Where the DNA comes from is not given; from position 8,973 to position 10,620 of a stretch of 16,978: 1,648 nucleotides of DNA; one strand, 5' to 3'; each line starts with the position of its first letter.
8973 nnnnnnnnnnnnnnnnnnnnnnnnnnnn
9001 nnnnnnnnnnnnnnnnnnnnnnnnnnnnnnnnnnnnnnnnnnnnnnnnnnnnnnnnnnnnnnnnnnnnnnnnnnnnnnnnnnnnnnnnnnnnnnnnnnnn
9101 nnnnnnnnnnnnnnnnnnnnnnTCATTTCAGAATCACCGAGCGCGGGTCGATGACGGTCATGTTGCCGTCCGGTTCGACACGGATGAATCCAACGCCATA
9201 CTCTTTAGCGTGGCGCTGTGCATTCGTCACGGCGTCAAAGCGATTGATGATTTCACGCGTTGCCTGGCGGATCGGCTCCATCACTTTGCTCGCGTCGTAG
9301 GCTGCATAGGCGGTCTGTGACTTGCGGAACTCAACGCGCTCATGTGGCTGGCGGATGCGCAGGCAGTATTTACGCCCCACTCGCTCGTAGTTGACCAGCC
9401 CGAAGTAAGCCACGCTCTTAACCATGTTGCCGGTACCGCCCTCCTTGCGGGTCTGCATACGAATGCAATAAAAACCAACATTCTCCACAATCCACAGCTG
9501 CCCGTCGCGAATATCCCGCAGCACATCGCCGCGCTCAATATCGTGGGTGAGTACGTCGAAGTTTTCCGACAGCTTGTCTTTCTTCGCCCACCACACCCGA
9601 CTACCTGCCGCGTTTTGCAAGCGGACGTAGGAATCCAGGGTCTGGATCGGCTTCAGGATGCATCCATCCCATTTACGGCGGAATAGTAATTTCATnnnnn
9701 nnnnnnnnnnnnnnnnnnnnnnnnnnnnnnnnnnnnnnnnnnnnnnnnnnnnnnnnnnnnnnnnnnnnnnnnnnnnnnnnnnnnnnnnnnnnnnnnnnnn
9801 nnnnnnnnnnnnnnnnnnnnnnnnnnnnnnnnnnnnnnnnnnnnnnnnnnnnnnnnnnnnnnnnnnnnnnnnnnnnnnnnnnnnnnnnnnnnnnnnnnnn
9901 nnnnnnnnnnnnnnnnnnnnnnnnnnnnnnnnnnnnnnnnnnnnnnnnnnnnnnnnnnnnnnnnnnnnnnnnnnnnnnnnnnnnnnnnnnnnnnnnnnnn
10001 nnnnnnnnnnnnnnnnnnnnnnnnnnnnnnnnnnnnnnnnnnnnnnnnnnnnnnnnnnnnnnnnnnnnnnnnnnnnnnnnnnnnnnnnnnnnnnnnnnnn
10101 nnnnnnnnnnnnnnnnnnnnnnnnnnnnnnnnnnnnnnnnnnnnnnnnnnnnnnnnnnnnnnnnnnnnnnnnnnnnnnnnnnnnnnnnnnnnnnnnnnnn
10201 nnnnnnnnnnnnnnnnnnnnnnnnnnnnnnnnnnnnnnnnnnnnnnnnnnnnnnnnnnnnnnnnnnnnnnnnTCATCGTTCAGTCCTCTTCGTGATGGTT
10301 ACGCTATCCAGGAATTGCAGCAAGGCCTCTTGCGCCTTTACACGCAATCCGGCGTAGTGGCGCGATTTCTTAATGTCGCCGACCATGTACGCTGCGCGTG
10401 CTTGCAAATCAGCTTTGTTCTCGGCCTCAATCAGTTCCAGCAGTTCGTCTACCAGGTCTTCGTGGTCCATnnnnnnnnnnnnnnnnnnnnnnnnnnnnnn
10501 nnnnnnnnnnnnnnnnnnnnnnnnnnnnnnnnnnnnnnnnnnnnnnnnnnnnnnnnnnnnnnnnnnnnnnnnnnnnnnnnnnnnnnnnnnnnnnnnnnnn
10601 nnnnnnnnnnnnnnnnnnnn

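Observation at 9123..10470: Four translationally coupled small genes of unknown function behind the operator-controlled promoter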

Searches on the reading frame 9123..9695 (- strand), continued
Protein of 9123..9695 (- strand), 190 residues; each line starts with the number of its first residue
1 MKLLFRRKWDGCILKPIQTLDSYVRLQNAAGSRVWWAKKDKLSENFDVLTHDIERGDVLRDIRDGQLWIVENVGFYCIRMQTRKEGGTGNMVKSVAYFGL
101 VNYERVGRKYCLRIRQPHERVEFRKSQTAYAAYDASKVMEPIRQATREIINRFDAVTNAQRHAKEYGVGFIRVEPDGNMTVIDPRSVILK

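Call 55: fold_search(model_id=the predicted structure, library=viral)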
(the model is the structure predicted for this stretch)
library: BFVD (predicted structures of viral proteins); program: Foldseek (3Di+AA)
matches with E <= 10: 1164; with E <= 0.001: 4
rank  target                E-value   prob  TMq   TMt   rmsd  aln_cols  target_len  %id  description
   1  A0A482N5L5            1.9e-21  1.00  0.55  0.56  13.5       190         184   73  Uncharacterized protein [Escherichia phage vB_EcoS_PTXU06]
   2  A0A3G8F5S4            1.2e-04  1.00  0.26  0.67  12.2        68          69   68  Uncharacterized protein [Escherichia phage vB_EcoS_PNS1]
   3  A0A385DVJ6            7.5e-04  1.00  0.28  0.43   9.7       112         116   15  Uncharacterized protein [Streptomyces phage Comrade]
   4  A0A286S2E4            7.9e-04  1.00  0.28  0.13  16.4       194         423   14  Uncharacterized protein [Arthrobacter phage Molivia]
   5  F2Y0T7                1.0e-03  1.00  0.29  0.20  20.3       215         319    8  (no name in the UniProt tables at hand)
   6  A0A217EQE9            1.9e-03  0.99  0.25  0.14  19.6       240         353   12  Host shutoff protein [Bacillus phage vB_BsuM-Goe2]
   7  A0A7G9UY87            2.7e-03  1.00  0.25  0.33  13.1       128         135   14  Uncharacterized protein [Streptomyces phage Zeigle]
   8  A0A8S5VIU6            2.8e-03  1.00  0.23  0.21  18.6       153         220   14  (no name in the UniProt tables at hand)
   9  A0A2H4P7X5            2.8e-03  0.96  0.26  0.21  17.8       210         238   12  Uncharacterized protein [Pseudomonas phage ventosus]
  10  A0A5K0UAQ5            3.3e-03  0.99  0.22  0.21  14.9       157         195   10  Uncharacterized protein [Yasminevirus sp. GU-2018]
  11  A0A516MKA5            3.5e-03  1.00  0.27  0.17  10.1       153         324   12  (no name in the UniProt tables at hand)
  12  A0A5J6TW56            5.5e-03  0.95  0.21  0.22  21.2       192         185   12  (no name in the UniProt tables at hand)
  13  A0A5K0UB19            6.1e-03  1.00  0.27  0.17   9.2       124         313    7  SprT-like domain-containing protein [Yasminevirus sp. GU-2018]
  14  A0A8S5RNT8            6.1e-03  0.89  0.21  0.20  16.9       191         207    7  Uncharacterized protein [virus sp. ctoYX9]
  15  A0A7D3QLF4            7.2e-03  0.99  0.27  0.24  11.3       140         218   12  (no name in the UniProt tables at hand)
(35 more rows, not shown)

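Call 72: search_protein_families(library=padloc, proteins=[window:9123-9695:-], max_evalue=1)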
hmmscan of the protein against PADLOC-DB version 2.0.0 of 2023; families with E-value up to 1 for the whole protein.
window:9123-9695:- (190 aa): 0 families

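Call 73: search_protein_families(library=ncbifam, proteins=[window:9123-9695:-], max_evalue=1)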
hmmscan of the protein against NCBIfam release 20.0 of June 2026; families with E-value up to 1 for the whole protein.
window:9123-9695:- (190 aa): 0 families

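Call 84: get_annotated_region(hit=H90, flank=1800)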
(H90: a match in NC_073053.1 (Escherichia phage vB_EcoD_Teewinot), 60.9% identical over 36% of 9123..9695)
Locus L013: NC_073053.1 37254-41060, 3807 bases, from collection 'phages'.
description: Escherichia phage vB_EcoD_Teewinot, complete genome.
organism: Escherichia phage vB_EcoD_Teewinot (NCBI taxid 2894796)
taxonomy: Viruses; Duplodnaviria; Heunggongvirae; Uroviricota; Caudoviricetes; Dhillonvirus
host: Escherichia coli; source: raw sewage; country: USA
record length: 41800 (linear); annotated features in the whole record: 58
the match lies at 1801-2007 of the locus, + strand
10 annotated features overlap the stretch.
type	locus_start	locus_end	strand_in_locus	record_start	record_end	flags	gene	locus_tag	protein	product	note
CDS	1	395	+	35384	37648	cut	-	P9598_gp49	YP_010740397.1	putative helicase-primase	gp49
CDS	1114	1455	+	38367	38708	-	-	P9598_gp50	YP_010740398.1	hypothetical protein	gp50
CDS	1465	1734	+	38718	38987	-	-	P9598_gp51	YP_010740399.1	hypothetical protein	gp51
CDS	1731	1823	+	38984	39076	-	-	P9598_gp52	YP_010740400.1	hypothetical protein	gp52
CDS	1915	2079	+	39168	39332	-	-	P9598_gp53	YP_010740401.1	hypothetical protein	gp53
CDS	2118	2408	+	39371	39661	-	-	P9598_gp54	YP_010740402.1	putative holin-like class II protein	gp54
CDS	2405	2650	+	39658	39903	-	-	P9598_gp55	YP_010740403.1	putative holin-like class I protein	gp55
CDS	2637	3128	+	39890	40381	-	-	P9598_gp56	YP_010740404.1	lysin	gp56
CDS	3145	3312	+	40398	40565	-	-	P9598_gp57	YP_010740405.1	hypothetical protein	gp57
CDS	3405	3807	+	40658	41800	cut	-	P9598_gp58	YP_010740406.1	hypothetical protein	gp58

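Call 85: get_annotated_region(hit=H89, flank=1800)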
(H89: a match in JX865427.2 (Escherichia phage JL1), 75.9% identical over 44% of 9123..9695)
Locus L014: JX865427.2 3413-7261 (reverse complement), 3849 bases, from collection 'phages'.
description: Escherichia phage JL1, complete genome.
organism: Escherichia phage JL1 (NCBI taxid 2681620)
taxonomy: Viruses; Duplodnaviria; Heunggongvirae; Uroviricota; Caudoviricetes; Dhillonvirus; Dhillonvirus JL1
host: Escherichia coli O157:H7; source: -; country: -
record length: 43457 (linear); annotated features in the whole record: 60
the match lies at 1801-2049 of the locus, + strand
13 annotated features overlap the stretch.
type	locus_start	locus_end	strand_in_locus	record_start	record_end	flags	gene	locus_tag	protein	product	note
CDS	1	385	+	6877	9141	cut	-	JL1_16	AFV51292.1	putative helicase-primase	-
CDS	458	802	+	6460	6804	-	-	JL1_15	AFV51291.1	hypothetical protein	-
CDS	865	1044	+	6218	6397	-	-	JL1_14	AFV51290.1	hypothetical protein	-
CDS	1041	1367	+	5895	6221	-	-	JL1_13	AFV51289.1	hypothetical protein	-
CDS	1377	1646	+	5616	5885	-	-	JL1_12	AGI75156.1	hypothetical protein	-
CDS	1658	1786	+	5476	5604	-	-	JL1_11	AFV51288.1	hypothetical protein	-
CDS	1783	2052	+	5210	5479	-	-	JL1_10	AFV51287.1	hypothetical protein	-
CDS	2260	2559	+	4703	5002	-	-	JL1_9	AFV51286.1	hypothetical protein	-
CDS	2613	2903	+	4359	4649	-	-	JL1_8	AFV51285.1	putative holin-like class II protein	-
CDS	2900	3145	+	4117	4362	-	-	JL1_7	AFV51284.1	putative holin-like class I protein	-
CDS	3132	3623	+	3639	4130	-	-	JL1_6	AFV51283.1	lysozyme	-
CDS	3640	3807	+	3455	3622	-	-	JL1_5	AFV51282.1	hypothetical protein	-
CDS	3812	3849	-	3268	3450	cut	-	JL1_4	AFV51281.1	hypothetical protein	-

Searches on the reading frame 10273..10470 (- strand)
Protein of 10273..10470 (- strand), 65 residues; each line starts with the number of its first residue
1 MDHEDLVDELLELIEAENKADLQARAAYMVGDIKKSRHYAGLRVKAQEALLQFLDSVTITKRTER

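Call 7: search_protein_families(library=pfam, proteins=[window:10273-10470:-], max_evalue=1)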
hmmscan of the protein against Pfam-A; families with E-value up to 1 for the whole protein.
window:10273-10470:- (65 aa): 1 family
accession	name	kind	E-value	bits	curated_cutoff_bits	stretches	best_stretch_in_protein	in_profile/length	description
PF09958.14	DUF2192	-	0.04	13.9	21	1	3-61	86-144/229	Uncharacterized protein conserved in archaea (DUF2192)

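Call 8: search_protein_families(library=phrogs, proteins=[window:10273-10470:-], max_evalue=0.01)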
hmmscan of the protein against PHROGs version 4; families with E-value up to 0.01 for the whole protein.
window:10273-10470:- (65 aa): 0 families

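Call 25: search_dna_similar(query=window:10273-10470:-, collection=phages, mode=protein, rows=spread, max_rows=25, max_evalue=0.01)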
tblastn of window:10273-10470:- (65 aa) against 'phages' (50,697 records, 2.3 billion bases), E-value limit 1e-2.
Records with a match: 5; places in all: 5; records where one place covers at least 80% of the query: 0.
Best place of each record, by identity: 95-99% 5.
By first word of the organism name: Escherichia 5.
By host as written in the record: - 3; Escherichia coli K-12 MG1655 2.
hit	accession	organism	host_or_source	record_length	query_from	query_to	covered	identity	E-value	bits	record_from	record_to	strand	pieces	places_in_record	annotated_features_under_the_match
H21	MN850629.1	Escherichia phage mckay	Escherichia coli K-12 MG1655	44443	18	65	74%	95.8%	3e-23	96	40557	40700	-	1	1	hypothetical protein (x2)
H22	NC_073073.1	Escherichia phage mckay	Escherichia coli K-12 MG1655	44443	18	65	74%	95.8%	3e-23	96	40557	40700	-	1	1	hypothetical protein (x2)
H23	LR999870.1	Escherichia phage vB_Eco_CS16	-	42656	18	65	74%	95.8%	4e-23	96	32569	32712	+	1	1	Hypothetical protein | hypothetical protein AV954_gp55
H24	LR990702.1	Escherichia phage vB_Eco_Maverick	-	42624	18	48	48%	96.8%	4e-12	64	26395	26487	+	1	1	hypothetical protein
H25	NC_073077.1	Escherichia phage vB_Eco_Maverick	-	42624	18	48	48%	96.8%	4e-12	64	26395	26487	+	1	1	hypothetical protein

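Call 70: find_homologous_proteins(query=window:10273-10470:-, max_evalue=0.01)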
Query window:10273-10470:- (65 aa): 4 proteins with E <= 0.01 among 5 candidates.
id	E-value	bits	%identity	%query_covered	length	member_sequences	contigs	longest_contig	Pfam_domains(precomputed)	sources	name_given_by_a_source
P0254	2.3e-31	123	95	100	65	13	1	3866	-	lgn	-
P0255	3.4e-30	119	92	100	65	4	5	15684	-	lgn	-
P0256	6.4e-25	103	80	100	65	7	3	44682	-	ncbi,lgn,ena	-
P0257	1.1e-20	90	64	94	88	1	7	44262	-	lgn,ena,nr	nr:MAG TPA: hypothetical protein [Caudoviricetes sp.]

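Call 72: search_protein_families(library=padloc, proteins=[window:10273-10470:-], max_evalue=1)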
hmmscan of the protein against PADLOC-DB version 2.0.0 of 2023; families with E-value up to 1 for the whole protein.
window:10273-10470:- (65 aa): 0 families

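Call 73: search_protein_families(library=ncbifam, proteins=[window:10273-10470:-], max_evalue=1)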
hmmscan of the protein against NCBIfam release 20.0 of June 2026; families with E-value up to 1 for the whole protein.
window:10273-10470:- (65 aa): 1 family
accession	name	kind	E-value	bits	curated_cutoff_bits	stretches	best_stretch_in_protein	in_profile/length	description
TIGR02992.1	ectoine_eutC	equivalog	0.045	12.8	471.65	1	13-59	134-180/326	ectoine utilization protein EutC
